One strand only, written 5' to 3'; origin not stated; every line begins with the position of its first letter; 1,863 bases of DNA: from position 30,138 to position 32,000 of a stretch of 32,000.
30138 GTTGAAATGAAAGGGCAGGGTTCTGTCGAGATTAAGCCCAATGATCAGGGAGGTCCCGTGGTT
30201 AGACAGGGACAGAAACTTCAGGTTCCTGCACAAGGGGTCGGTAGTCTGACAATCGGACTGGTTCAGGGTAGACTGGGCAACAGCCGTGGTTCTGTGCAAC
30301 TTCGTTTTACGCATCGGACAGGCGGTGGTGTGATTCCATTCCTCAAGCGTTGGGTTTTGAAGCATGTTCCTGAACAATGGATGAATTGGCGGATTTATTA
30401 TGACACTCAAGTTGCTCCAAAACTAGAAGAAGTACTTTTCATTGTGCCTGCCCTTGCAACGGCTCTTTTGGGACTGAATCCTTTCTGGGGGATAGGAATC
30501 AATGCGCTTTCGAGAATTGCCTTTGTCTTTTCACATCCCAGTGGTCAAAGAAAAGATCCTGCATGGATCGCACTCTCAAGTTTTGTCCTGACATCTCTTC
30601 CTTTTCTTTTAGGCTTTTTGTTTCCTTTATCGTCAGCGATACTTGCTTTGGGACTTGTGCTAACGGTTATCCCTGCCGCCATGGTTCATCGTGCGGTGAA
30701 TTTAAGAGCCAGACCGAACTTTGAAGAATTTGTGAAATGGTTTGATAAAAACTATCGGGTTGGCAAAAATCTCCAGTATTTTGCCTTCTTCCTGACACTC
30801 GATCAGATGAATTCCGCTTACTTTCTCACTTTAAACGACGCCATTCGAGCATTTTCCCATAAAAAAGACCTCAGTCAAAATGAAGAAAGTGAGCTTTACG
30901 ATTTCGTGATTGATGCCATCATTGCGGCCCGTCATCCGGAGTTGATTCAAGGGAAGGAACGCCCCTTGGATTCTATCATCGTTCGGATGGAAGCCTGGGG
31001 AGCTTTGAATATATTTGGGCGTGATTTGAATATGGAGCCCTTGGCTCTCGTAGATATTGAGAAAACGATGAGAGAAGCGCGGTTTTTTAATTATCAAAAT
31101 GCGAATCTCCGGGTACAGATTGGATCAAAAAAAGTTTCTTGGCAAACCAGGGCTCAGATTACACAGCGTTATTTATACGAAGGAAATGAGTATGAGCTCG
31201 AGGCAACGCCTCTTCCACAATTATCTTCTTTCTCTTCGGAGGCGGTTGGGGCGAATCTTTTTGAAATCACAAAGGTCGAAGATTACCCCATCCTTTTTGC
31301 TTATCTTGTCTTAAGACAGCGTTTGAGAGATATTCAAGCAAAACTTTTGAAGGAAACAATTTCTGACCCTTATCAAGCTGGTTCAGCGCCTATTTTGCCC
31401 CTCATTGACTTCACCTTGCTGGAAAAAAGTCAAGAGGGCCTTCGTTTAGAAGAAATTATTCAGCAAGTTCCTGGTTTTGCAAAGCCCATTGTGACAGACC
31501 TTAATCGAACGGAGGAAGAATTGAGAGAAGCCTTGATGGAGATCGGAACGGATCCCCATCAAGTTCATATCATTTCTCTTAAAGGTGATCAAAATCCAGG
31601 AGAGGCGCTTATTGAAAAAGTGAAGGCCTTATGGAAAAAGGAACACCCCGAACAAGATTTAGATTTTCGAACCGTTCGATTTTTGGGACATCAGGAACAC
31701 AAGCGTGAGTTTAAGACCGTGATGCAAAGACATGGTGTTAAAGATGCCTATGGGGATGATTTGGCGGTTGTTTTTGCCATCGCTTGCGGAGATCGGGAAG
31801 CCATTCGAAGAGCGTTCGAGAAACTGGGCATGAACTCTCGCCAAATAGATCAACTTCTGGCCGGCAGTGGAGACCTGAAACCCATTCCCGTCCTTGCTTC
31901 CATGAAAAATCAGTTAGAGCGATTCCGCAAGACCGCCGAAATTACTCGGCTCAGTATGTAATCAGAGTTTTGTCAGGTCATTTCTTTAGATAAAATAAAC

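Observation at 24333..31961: Giant mosaic envelope protein with two embedded CPBP/Abi (CAAX-protease-like) intramembrane modules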

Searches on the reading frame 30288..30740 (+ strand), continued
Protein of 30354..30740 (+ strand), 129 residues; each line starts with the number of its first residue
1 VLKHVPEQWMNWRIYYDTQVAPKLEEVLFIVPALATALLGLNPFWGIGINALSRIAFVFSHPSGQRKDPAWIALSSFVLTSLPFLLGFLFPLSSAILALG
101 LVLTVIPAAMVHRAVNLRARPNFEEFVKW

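Call 94: fold_search(model_id=the predicted structure, library=viral)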
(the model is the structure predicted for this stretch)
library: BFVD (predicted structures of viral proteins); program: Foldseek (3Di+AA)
matches with E <= 10: 130; with E <= 0.001: 0
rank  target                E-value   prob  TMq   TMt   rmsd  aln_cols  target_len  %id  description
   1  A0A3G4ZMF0            3.4e-01  0.47  0.32  0.29   8.8       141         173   12  CAAX prenyl protease 2/Lysostaphin resistance protein A-like domain-containing protein [Terrestrivirus sp.]
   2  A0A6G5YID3            1.0e+00  0.21  0.29  0.22   9.0       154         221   16  (no name in the UniProt tables at hand)
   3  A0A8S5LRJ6            1.1e+00  0.15  0.26  0.14  20.1       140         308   14  Minor capsid protein [Myoviridae sp. ctmii12]
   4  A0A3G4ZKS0            1.4e+00  0.15  0.29  0.27   8.3       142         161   15  CAAX prenyl protease 2/Lysostaphin resistance protein A-like domain-containing protein [Terrestrivirus sp.]
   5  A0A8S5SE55            1.5e+00  0.21  0.27  0.35   6.9        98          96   15  Uncharacterized protein [Siphoviridae sp. ct3q24]
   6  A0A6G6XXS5            1.9e+00  0.10  0.23  0.26  10.0       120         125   18  (no name in the UniProt tables at hand)
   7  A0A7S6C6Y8            1.9e+00  0.18  0.32  0.08  22.0       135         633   11  (no name in the UniProt tables at hand)
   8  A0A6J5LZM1            2.1e+00  0.18  0.36  0.34  11.6       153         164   18  Uncharacterized protein [uncultured Caudovirales phage]
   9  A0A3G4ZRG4            2.1e+00  0.13  0.28  0.20   8.6       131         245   12  TLC domain-containing protein [Terrestrivirus sp.]
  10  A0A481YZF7            2.3e+00  0.08  0.24  0.22  16.0       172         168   10  Uncharacterized protein [Mimivirus LCMiAC01]
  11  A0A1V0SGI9            2.4e+00  0.30  0.39  0.32   9.4       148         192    8  Uncharacterized protein [Hokovirus HKV1]
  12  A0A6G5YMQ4            2.4e+00  0.20  0.33  0.07  15.3       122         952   11  (no name in the UniProt tables at hand)
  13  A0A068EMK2            2.5e+00  0.30  0.35  0.45   4.7        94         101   10  Uncharacterized protein [Bacillus phage CP-51]
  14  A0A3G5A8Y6            2.5e+00  0.09  0.26  0.10  13.4       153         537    8  Uncharacterized protein [Hyperionvirus sp.]
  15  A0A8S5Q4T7            2.6e+00  0.12  0.26  0.28  10.3       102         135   12  Holin [Podoviridae sp. ctza028]
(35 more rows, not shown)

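Call 99: search_protein_families(library=pfam, proteins=[P0061, P0064, P0070], max_evalue=0.01)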
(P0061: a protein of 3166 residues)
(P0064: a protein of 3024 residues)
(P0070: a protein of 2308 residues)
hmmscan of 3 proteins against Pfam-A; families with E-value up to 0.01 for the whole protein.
P0061 (3166 aa): 0 families

P0064 (3024 aa): 0 families

P0070 (2308 aa): 4 families
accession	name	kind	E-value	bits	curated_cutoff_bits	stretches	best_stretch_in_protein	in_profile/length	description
PF13649.12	Methyltransf_25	-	9.1e-09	36.3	27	1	887-986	1-97/97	Methyltransferase domain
PF08241.18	Methyltransf_11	-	2e-07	32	21.2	1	888-990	1-95/95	Methyltransferase domain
PF06325.19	PrmA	-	1.5e-05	25.1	22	1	881-939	159-216/296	Ribosomal protein L11 methyltransferase (PrmA)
PF13489.12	Methyltransf_23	-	0.00049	20.3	27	1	883-1016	22-135/164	Methyltransferase domain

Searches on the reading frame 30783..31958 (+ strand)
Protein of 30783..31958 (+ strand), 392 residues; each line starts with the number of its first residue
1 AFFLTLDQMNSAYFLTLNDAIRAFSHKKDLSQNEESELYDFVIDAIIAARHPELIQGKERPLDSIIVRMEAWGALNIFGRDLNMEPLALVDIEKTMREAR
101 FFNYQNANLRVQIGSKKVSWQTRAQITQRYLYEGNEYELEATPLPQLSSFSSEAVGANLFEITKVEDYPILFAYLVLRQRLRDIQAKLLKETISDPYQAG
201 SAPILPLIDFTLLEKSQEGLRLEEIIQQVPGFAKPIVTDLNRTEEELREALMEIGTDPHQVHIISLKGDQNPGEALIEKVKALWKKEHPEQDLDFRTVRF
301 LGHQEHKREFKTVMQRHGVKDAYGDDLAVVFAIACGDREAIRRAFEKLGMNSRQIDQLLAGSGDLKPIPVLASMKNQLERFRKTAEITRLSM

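Call 13: search_protein_families(library=pfam, proteins=[window:30783-31958:+], max_evalue=10)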
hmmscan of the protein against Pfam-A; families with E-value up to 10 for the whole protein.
window:30783-31958:+ (392 aa): 1 family
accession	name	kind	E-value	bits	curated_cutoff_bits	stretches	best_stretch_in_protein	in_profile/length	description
PF07742.17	BTG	-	0.21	11.7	23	1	274-320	36-82/117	BTG family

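Call 74: search_solved_structures(query=A6, max_evalue=10, show_alignments=1)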
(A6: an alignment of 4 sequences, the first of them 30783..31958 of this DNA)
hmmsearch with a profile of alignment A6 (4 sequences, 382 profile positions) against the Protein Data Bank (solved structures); distinct sequences matched with E-value up to 10: 10.
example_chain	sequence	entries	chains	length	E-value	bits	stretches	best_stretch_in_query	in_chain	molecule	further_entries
2eh3_A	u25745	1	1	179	0.014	17.8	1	191-307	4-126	Transcriptional regulator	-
9eho_Y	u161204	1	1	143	0.29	13.5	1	176-266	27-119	Large ribosomal subunit protein uL24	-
6no0_A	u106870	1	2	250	1.2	11.4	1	203-250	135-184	Succinate--CoA ligase [ADP-forming] subunit beta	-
6no4_A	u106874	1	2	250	1.2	11.4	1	203-250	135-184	Succinate--CoA ligase [ADP-forming] subunit beta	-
6no1_A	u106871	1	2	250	1.2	11.4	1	203-250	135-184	Succinate--CoA ligase [ADP-forming] subunit beta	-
6no2_A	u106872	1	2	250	1.2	11.4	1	203-250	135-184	Succinate--CoA ligase [ADP-forming] subunit beta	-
6no3_A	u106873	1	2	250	1.2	11.4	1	203-250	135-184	Succinate--CoA ligase [ADP-forming] subunit beta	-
6no5_A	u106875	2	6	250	1.2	11.4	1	203-250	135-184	Succinate--CoA ligase [ADP-forming] subunit beta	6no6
8g9t_N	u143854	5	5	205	1.4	11.2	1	197-222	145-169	Cas5 | pre-crRNA processing endonuclease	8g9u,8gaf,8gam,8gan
8g9s_N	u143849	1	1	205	1.4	11.2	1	197-222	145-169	Cas5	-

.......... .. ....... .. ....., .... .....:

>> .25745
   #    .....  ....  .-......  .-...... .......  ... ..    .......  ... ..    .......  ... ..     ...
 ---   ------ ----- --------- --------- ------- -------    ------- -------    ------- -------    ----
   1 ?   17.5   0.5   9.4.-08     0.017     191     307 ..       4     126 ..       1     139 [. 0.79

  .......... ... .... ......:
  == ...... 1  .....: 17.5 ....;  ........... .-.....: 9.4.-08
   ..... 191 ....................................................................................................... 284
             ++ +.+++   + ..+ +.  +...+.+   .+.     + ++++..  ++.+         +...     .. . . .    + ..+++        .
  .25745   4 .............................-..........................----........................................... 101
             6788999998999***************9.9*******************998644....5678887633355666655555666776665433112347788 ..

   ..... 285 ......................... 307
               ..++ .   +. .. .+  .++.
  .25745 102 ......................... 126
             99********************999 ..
